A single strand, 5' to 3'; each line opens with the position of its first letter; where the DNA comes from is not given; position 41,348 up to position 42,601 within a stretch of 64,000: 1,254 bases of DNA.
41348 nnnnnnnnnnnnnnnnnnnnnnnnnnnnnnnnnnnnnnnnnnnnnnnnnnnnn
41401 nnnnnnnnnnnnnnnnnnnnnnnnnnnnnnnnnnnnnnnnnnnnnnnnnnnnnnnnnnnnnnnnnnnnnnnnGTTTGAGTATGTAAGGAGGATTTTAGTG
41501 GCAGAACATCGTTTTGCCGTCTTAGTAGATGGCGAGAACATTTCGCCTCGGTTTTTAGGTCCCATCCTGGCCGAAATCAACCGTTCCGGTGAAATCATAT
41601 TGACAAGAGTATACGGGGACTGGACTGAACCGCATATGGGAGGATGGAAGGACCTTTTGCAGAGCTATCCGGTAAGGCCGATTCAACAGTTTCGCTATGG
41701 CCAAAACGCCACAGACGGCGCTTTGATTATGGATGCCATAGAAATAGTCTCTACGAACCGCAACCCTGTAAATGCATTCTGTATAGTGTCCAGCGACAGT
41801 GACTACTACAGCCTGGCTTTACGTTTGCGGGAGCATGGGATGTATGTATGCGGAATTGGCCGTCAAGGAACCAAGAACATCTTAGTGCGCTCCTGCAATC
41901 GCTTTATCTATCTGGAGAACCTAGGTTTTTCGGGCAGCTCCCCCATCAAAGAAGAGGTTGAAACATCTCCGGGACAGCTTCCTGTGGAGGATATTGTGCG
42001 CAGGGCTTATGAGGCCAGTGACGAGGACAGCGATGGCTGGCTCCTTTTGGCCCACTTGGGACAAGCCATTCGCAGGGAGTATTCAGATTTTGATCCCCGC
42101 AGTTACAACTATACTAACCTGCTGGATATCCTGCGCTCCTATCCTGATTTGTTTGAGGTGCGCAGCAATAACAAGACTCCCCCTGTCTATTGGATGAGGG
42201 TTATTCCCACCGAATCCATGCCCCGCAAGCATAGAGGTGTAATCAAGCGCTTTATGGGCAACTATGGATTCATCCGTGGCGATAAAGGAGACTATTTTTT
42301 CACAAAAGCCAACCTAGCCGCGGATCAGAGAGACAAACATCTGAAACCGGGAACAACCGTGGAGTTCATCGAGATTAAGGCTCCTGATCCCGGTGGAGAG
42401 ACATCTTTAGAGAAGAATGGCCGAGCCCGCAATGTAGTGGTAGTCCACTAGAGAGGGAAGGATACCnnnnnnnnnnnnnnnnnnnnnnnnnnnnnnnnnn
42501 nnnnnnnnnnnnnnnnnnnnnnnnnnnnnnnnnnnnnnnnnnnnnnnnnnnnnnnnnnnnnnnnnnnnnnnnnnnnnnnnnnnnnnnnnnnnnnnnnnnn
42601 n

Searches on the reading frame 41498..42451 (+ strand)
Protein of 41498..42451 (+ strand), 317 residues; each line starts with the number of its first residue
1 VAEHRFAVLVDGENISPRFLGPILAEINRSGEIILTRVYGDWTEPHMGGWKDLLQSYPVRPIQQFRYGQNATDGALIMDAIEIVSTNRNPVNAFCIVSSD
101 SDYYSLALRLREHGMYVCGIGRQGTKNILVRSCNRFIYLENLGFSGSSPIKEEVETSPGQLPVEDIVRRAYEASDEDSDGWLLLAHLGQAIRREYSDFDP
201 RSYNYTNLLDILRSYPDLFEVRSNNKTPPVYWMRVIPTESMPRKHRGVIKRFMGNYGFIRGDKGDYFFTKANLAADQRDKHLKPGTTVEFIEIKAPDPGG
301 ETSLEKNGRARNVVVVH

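Call 3: search_protein_families(library=pfam, proteins=[window:41498-42451:+], max_evalue=0.01)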
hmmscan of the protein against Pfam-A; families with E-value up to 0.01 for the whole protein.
window:41498-42451:+ (317 aa): 3 families
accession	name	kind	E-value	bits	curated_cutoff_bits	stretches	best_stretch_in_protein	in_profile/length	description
PF01936.24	NYN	-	7.4e-29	101.6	24.2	1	5-140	1-145/145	NYN domain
PF12872.13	OST-HTH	-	1.2e-14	54.3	23.8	1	169-230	15-70/71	OST-HTH/LOTUS domain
PF21073.2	GDH_HM1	-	0.0072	16.7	21.2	0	195-220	14-41/60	Glutamate dehydrogenase, helical motif 1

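Call 4: search_protein_families(library=ncbifam, proteins=[window:41498-42451:+], max_evalue=0.01)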
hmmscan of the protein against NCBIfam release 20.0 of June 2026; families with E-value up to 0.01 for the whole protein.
window:41498-42451:+ (317 aa): 1 family
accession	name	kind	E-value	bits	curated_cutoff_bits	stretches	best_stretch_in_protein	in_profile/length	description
NF038236.1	retron_eff_Se72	equivalog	0.0017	18.3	82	1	255-291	11-46/62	retron Se72 family effector protein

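Call 7: find_encoding_contigs(protein=window:41498-42451:+, flank=10000, max_places=10)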
Protein window:41498-42451:+ (317 aa): 21 contigs read that carry it; 10 places shown.
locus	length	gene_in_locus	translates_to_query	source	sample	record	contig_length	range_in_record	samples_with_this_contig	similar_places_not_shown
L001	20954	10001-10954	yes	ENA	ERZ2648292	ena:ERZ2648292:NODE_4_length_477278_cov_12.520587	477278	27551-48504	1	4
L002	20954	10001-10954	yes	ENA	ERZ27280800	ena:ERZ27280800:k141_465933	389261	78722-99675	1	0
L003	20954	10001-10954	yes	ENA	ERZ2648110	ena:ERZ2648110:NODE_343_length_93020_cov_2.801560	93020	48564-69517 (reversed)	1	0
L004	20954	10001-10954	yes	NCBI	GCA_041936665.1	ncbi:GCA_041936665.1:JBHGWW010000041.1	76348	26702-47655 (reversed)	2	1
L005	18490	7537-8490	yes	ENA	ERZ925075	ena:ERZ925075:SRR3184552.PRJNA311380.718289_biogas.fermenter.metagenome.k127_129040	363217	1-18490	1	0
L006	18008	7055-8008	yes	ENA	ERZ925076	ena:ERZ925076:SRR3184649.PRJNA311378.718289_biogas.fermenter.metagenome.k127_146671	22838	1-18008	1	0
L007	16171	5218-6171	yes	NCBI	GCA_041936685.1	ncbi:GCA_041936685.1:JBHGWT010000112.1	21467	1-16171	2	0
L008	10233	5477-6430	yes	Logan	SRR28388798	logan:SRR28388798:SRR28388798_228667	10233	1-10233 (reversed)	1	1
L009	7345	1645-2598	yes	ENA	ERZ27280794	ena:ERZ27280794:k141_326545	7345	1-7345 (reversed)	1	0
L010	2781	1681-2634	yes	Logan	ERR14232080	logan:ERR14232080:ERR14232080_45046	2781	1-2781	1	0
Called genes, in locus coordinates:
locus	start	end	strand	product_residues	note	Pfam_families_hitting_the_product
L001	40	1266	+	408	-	PF00579:tRNA-synt_1b, PF22421:SYY_C-terminal, PF01479:S4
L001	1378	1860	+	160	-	PF01047:MarR, PF12802:MarR_2, PF13463:HTH_27 (faint)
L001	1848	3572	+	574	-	PF00664:ABC_membrane, PF00005:ABC_tran, PF02463:SMC_N (faint)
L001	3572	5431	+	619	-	PF00664:ABC_membrane, PF00005:ABC_tran, PF13191:AAA_16 (faint)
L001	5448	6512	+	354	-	PF03054:tRNA_Me_trans, PF20259:tRNA_Me_trans_M, PF20258:tRNA_Me_trans_C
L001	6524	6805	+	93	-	PF04456:DUF503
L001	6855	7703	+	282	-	PF02645:DegV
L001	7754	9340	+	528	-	PF01293:PEPCK_ATP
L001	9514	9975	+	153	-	PF02639:DUF188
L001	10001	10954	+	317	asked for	PF01936:NYN, PF12872:OST-HTH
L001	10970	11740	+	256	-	PF01261:AP_endonuc_2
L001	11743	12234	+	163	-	PF00583:Acetyltransf_1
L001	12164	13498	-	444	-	PF01743:PolyA_pol, PF12627:PolyA_pol_RNAbd, PF01966:HD, PF13735:tRNA_NucTran2_2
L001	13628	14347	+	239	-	PF17746:SfsA_N, PF03749:SfsA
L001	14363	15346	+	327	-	PF12710:HAD (faint)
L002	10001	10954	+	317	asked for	PF01936:NYN, PF12872:OST-HTH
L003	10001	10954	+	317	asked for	PF01936:NYN, PF12872:OST-HTH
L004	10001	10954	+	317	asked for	PF01936:NYN, PF12872:OST-HTH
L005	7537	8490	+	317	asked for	PF01936:NYN, PF12872:OST-HTH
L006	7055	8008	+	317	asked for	PF01936:NYN, PF12872:OST-HTH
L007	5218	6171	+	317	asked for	PF01936:NYN, PF12872:OST-HTH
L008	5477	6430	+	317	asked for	PF01936:NYN, PF12872:OST-HTH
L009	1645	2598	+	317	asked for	PF01936:NYN, PF12872:OST-HTH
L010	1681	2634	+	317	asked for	PF01936:NYN, PF12872:OST-HTH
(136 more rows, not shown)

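Call 8: find_homologous_proteins(query=window:41498-42448:+, max_evalue=0.001)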
Query window:41498-42448:+ (317 aa): 931 proteins with E <= 0.001 among 2473 candidates; the best 120 are listed.
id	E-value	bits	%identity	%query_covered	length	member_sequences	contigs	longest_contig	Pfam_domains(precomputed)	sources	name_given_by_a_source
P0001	3.0e-212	722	99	100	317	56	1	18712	PF12872.14,PF01936.25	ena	-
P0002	1.0e-193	661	90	100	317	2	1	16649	PF12872.14,PF01936.25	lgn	-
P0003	6.9e-192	655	89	100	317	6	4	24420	PF12872.14,PF01936.25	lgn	-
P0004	4.2e-188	642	88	100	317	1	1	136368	PF12872.14,PF01936.25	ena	-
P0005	1.8e-184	631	88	100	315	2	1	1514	PF12872.14,PF01936.25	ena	-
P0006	1.7e-181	621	84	100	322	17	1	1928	PF12872.14,PF01936.25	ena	-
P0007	7.7e-181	619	86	100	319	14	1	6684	PF12872.14,PF01936.25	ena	-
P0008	9.7e-181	618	85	100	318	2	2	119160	PF12872.14,PF01936.25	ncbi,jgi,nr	ncbi:MAG: NYN domain-containing protein [Limnochordia bacterium]|jgi:uncharacterized LabA/DUF88 fami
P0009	5.8e-180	616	86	99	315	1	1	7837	PF12872.14,PF01936.25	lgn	-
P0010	2.6e-179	614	85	100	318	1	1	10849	PF12872.14,PF01936.25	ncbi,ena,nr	ncbi:MAG TPA: NYN domain-containing protein [Limnochordia bacterium]|nr:NYN domain-containing protei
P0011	3.2e-179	613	84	100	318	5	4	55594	PF12872.14,PF01936.25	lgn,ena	-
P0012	2.0e-178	611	85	100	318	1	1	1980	PF12872.14,PF01936.25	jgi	jgi:uncharacterized LabA/DUF88 family protein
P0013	2.7e-178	610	84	100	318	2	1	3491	PF12872.14,PF01936.25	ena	-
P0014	1.6e-177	608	85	100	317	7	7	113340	PF12872.14,PF01936.25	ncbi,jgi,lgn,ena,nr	ncbi:MAG: NYN domain-containing protein [Firmicutes bacterium]|nr:NYN domain-containing protein [Bac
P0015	2.0e-177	607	83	100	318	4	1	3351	PF12872.14,PF01936.25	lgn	-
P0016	1.5e-175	601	84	100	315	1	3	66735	PF12872.14,PF01936.25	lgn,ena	-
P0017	5.8e-175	599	84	100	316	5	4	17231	PF12872.14,PF01936.25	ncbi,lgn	-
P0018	8.3e-175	599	84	100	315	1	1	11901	PF12872.14,PF01936.25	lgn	-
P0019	1.0e-174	598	84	100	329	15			PF12872.14,PF01936.25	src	-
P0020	1.1e-174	598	83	100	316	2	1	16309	PF12872.14,PF01936.25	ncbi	-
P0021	9.9e-174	595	83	100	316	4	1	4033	PF12872.14,PF01936.25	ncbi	-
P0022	5.5e-173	593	82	100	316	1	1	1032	PF12872.14,PF01936.25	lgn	-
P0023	2.8e-172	591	82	100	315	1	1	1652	PF12872.14,PF01936.25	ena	-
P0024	8.3e-171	586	82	100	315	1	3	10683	PF12872.14,PF01936.25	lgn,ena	-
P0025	6.4e-170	583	80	100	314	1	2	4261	PF12872.14,PF01936.25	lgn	-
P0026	4.9e-168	577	79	100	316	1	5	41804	PF12872.14,PF01936.25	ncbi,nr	ncbi:MAG TPA: NYN domain-containing protein [Firmicutes bacterium]|nr:NYN domain-containing protein 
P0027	7.6e-168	576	79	99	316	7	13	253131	PF12872.14,PF01936.25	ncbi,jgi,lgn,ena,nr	ncbi:MAG: NYN domain-containing protein [Firmicutes bacterium]|jgi:hypothetical protein|nr:NYN domai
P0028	1.2e-161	556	76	100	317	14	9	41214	PF12872.14,PF01936.25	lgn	-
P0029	8.8e-160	549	75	100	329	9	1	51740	PF12872.14,PF01936.25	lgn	-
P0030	1.2e-159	549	74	100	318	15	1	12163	PF12872.14,PF01936.25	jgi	jgi:hypothetical protein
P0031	2.6e-154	531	86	85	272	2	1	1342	PF12872.14,PF01936.25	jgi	jgi:uncharacterized LabA/DUF88 family protein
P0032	1.4e-138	480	94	72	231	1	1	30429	PF12872.14,PF01936.25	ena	-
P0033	9.2e-129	448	83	75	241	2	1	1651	PF12872.14,PF01936.25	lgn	-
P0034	4.7e-118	412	58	100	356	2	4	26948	PF12872.14,PF01936.25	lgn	-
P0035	1.6e-107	378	53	99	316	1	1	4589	PF12872.14,PF00313.29,PF01936.25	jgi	-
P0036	5.5e-105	369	52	99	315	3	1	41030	PF12872.14,PF00313.29,PF01936.25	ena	-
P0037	1.6e-100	355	72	74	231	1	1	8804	PF01936.25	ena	-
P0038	1.8e-90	322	45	99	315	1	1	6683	PF12872.14,PF00313.29,PF01936.25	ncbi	ncbi:MAG: NYN domain-containing protein [Thermoplasmatota archaeon]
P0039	3.8e-90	321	46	99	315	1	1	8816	PF12872.14,PF01936.25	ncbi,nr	ncbi:MAG: NYN domain-containing protein [Candidatus Thermoplasmatota archaeon]|nr:NYN domain-contain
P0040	1.9e-87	312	46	99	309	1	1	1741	PF12872.14,PF01936.25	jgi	jgi:uncharacterized LabA/DUF88 family protein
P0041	2.2e-84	302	45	99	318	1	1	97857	PF12872.14,PF01936.25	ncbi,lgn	-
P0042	3.6e-83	298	92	45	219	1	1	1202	PF01936.25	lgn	-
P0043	7.4e-83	297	45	99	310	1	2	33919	PF12872.14,PF01936.25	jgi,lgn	jgi:uncharacterized LabA/DUF88 family protein/cold shock CspA family protein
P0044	1.5e-82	296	46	98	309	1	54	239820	PF12872.14,PF01936.25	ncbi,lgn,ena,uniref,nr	ncbi:NYN domain-containing protein [Chitinibacter tainanensis]|uniref:NYN domain-containing protein 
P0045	1.3e-81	293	44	98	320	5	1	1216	PF12872.14,PF01936.25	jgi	jgi:hypothetical protein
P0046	5.9e-80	287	45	98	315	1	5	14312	PF12872.14,PF01936.25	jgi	jgi:cold shock CspA family protein/predicted nuclease of predicted toxin-antitoxin system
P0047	1.0e-79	286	44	98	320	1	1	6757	PF12872.14,PF01936.25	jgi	jgi:uncharacterized LabA/DUF88 family protein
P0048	3.0e-79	285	47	98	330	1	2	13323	PF12872.14,PF01936.25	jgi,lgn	jgi:hypothetical protein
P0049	9.8e-79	283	43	100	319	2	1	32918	PF12872.14,PF01936.25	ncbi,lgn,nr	ncbi:MAG: NYN domain-containing protein [Candidatus Thermoplasmatota archaeon]|nr:NYN domain-contain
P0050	2.2e-77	279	46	98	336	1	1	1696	PF12872.14,PF01936.25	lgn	-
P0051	7.7e-77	277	44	99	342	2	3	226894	PF12872.14,PF01936.25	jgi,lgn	jgi:predicted nuclease of predicted toxin-antitoxin system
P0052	1.1e-76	276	46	98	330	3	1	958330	PF12872.14,PF01936.25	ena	-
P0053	8.8e-76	273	44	99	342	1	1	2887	PF12872.14,PF01936.25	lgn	-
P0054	1.5e-74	269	42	98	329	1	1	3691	PF12872.14,PF00313.29,PF01936.25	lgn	-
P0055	2.1e-72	262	42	99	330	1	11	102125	PF12872.14,PF00313.29,PF01936.25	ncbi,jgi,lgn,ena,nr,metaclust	ncbi:MAG: hypothetical protein A2464_09535 [Deltaproteobacteria bacterium RIFOXYC2_FULL_48_10]|nr:MA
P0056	9.2e-70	254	42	99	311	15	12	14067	PF12872.14,PF01936.25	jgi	jgi:cold shock CspA family protein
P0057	9.3e-70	254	39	100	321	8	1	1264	PF12872.14,PF01936.25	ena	-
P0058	1.1e-69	253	40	100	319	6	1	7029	PF12872.14,PF01936.25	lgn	-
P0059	1.9e-69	253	52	70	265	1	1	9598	PF12872.14,PF01936.25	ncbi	-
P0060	6.9e-68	247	41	99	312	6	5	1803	PF12872.14,PF01936.25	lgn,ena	-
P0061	1.3e-67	247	41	97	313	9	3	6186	PF12872.14,PF01936.25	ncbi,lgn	-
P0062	2.8e-67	245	39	100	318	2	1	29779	PF12872.14,PF01936.25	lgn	-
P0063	1.5e-66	243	41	97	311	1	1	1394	PF12872.14,PF01936.25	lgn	-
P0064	4.0e-66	242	43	98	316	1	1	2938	PF12872.14,PF01936.25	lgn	-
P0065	4.2e-65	238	47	73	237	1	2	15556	PF12872.14,PF01936.25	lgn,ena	-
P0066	4.2e-65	238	49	73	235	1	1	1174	PF12872.14,PF01936.25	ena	-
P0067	1.2e-64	237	39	98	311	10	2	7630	PF12872.14,PF01936.25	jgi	jgi:cold shock CspA family protein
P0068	2.5e-64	236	39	99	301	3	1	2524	PF12872.14,PF00313.29,PF01936.25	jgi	jgi:cold shock CspA family protein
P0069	5.4e-64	235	48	73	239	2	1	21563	PF12872.14,PF01936.25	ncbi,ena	-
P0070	6.1e-64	235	40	98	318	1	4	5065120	PF12872.14,PF01936.25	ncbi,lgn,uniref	ncbi:NYN domain-containing protein [Endozoicomonas lisbonensis]|uniref:Cold shock CspA family protei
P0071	7.0e-64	234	39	99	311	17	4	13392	PF12872.14,PF01936.25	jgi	jgi:cold shock CspA family protein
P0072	6.9e-63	231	47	73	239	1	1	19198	PF12872.14,PF01936.25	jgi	-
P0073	2.4e-62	229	39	98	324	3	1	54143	PF12872.14,PF01936.25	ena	-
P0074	3.5e-62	229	47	73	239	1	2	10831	PF12872.14,PF01936.25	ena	-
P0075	3.5e-62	229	47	73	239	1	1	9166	PF12872.14,PF01936.25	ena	-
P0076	4.2e-62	228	40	98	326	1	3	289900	PF12872.14,PF01936.25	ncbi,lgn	-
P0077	6.4e-62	228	38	98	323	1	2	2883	PF12872.14,PF01936.25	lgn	-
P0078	9.1e-62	227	47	73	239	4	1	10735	PF12872.14,PF01936.25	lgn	-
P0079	1.5e-61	227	45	73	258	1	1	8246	PF12872.14,PF01936.25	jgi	jgi:uncharacterized LabA/DUF88 family protein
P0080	1.8e-61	226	75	42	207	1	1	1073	PF01936.25,PF14501.13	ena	-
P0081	7.4e-61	224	38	99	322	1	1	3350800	PF12872.14,PF01936.25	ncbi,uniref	ncbi:NYN domain-containing protein [Gallaecimonas sp. GXIMD4217]|uniref:NYN domain-containing protei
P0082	1.6e-60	223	45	74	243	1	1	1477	PF12872.14,PF01936.25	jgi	jgi:uncharacterized protein (TIGR00288 family)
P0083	3.5e-60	222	38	100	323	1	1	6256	PF12872.14,PF01936.25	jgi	jgi:hypothetical protein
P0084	8.0e-60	221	41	74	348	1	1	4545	PF12872.14,PF01936.25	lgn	-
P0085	9.2e-60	221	44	74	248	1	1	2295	PF12872.14,PF01936.25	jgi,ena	-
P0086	2.1e-59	220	36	99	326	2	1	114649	PF12872.14,PF01936.25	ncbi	-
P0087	4.1e-59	219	37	98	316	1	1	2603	PF12872.14,PF01936.25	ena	-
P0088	7.7e-59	218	40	92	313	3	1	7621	PF12872.14,PF01936.25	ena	-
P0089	2.4e-56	210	42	77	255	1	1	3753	PF12872.14,PF01936.25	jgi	-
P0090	3.9e-56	209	42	75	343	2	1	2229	PF12872.14,PF01936.25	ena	-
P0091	1.2e-53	201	43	74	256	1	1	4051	PF12872.14,PF01936.25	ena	-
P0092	1.2e-53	201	42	74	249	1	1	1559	PF12872.14,PF01936.25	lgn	-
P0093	1.5e-53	200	41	74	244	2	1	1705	PF12872.14,PF01936.25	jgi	-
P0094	3.5e-53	199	42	74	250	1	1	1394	PF12872.14,PF01936.25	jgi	jgi:uncharacterized LabA/DUF88 family protein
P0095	1.3e-52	197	41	71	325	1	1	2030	PF12872.14,PF01936.25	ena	-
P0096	1.7e-52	197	37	98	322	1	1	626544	PF12872.14,PF01936.25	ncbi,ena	-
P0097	2.0e-52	197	42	74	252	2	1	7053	PF12872.14,PF01936.25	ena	-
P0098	3.0e-52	196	41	74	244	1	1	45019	PF12872.14,PF01936.25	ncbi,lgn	-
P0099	3.1e-52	196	39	74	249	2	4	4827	PF12872.14,PF01936.25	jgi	jgi:uncharacterized LabA/DUF88 family protein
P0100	3.9e-52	196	46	73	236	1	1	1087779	PF12872.14,PF01936.25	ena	-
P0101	4.5e-52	196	42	74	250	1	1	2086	PF12872.14,PF01936.25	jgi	jgi:uncharacterized LabA/DUF88 family protein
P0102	4.9e-52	195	41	73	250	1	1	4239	PF12872.14,PF01936.25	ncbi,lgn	ncbi:MAG: NYN domain-containing protein [Dehalococcoidia bacterium]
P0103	8.2e-52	195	42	72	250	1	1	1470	PF12872.14,PF01936.25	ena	-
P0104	8.5e-52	195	41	73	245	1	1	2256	PF12872.14,PF01936.25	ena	-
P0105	9.0e-52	195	42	74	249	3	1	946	PF12872.14,PF01936.25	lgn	-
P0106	9.8e-52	194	40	74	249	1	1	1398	PF12872.14,PF01936.25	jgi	-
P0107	1.6e-51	194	43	74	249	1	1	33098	PF12872.14,PF01936.25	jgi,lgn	jgi:hypothetical protein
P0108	2.0e-51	193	40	74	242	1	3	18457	PF12872.14,PF01936.25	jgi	-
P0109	2.6e-51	193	41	73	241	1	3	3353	PF12872.14,PF01936.25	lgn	-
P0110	2.7e-51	193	44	73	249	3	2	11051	PF12872.14,PF01936.25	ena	-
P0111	3.4e-51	193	41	73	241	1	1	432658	PF12872.14,PF01936.25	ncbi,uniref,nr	ncbi:Maebl [candidate division LCP-89 bacterium B3_LCP]|uniref:Maebl n=1 Tax=candidate division LCP-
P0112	3.4e-51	193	45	69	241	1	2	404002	PF12872.14,PF01936.25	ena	-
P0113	3.8e-51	192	40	74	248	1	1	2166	PF12872.14,PF01936.25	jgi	jgi:uncharacterized LabA/DUF88 family protein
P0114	4.2e-51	192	42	74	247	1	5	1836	PF12872.14,PF01936.25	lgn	-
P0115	5.8e-51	192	43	73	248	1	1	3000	PF12872.14,PF01936.25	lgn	-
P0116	6.7e-51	192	41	73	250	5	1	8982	PF12872.14,PF01936.25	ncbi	-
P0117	8.3e-51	191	39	73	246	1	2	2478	PF12872.14,PF01936.25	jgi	-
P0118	9.3e-51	191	41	73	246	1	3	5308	PF12872.14,PF01936.25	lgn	-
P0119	1.5e-50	191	41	73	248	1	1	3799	PF12872.14,PF01936.25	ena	-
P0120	1.5e-50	191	43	75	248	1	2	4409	PF12872.14,PF01936.25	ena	-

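Call 10: find_encoding_contigs(protein=P0027, flank=6000, max_places=3)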
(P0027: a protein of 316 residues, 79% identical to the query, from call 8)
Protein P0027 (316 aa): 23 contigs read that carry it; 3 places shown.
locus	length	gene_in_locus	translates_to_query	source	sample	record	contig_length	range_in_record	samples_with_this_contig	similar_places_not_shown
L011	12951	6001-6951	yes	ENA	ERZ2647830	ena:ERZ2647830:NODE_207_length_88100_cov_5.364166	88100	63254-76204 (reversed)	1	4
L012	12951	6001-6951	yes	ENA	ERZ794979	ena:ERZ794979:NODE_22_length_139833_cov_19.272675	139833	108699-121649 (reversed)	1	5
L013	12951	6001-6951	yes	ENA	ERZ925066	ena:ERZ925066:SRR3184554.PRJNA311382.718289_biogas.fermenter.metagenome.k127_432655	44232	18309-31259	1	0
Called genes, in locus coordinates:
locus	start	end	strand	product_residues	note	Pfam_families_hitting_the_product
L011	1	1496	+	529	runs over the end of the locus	PF01293:PEPCK_ATP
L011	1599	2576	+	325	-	PF02463:SMC_N (weak), PF00005:ABC_tran, PF13304:AAA_21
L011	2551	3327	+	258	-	-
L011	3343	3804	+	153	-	PF02639:DUF188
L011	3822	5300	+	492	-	PF00479:G6PD_N, PF02781:G6PD_C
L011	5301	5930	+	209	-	PF04199:Cyclase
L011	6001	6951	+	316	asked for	PF01936:NYN, PF12872:OST-HTH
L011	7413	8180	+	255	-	PF01261:AP_endonuc_2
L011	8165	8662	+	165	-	PF13302:Acetyltransf_3 (weak), PF00583:Acetyltransf_1, PF13508:Acetyltransf_7 (weak)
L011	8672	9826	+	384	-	PF13527:Acetyltransf_9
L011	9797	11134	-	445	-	PF01743:PolyA_pol, PF12627:PolyA_pol_RNAbd, PF01966:HD, PF13735:tRNA_NucTran2_2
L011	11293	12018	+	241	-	PF17746:SfsA_N, PF03749:SfsA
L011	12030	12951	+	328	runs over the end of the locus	PF12710:HAD (faint)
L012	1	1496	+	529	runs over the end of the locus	PF01293:PEPCK_ATP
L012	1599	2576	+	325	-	PF02463:SMC_N (weak), PF00005:ABC_tran, PF13304:AAA_21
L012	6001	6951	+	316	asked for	PF01936:NYN, PF12872:OST-HTH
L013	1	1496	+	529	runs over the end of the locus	PF01293:PEPCK_ATP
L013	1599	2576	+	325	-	PF02463:SMC_N (weak), PF00005:ABC_tran, PF13304:AAA_21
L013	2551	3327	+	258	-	-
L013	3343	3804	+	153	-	PF02639:DUF188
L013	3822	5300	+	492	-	PF00479:G6PD_N, PF02781:G6PD_C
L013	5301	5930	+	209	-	PF04199:Cyclase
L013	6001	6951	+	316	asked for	PF01936:NYN, PF12872:OST-HTH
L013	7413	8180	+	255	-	PF01261:AP_endonuc_2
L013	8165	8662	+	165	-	PF13302:Acetyltransf_3 (weak), PF00583:Acetyltransf_1, PF13508:Acetyltransf_7 (weak)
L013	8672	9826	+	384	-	PF13527:Acetyltransf_9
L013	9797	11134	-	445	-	PF01743:PolyA_pol, PF12627:PolyA_pol_RNAbd, PF01966:HD, PF13735:tRNA_NucTran2_2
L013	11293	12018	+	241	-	PF17746:SfsA_N, PF03749:SfsA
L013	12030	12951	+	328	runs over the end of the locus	PF12710:HAD (faint)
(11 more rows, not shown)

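Call 11: find_encoding_contigs(protein=P0034, flank=6000, max_places=3)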
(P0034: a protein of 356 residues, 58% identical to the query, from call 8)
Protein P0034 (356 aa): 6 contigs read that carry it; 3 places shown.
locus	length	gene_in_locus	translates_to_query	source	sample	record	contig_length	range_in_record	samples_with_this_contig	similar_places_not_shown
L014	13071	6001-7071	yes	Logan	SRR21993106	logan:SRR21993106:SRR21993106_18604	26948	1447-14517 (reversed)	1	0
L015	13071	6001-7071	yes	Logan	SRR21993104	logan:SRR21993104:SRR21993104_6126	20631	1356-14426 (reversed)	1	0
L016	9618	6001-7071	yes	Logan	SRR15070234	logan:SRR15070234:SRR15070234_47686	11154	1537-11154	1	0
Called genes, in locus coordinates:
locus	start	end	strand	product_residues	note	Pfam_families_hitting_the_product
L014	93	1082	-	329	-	PF00389:2-Hacid_dh, PF02826:2-Hacid_dh_C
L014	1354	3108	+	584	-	PF07992:Pyr_redox_2 (faint), PF00070:Pyr_redox (faint), PF04205:FMN_bind, PF00890:FAD_binding_2, PF01266:DAO, PF12831:FAD_oxidored, PF13450:NAD_binding_8 (weak), PF01266:DAO (weak), +4 more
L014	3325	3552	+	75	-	-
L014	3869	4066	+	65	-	-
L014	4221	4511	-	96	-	-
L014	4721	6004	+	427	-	PF03576:Peptidase_S58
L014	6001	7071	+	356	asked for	PF01936:NYN, PF12872:OST-HTH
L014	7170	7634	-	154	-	-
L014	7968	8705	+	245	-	PF02633:Creatininase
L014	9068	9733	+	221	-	PF00392:GntR, PF07729:FCD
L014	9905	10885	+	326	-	PF03401:TctC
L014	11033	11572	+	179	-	PF07331:TctB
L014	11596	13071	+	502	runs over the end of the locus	PF01970:TctA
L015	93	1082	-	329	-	PF00389:2-Hacid_dh, PF02826:2-Hacid_dh_C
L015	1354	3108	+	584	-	PF07992:Pyr_redox_2 (faint), PF00070:Pyr_redox (faint), PF04205:FMN_bind, PF00890:FAD_binding_2, PF01266:DAO, PF12831:FAD_oxidored, PF13450:NAD_binding_8 (weak), PF01266:DAO (weak), +4 more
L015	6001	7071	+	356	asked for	PF01936:NYN, PF12872:OST-HTH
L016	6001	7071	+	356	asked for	PF01936:NYN, PF12872:OST-HTH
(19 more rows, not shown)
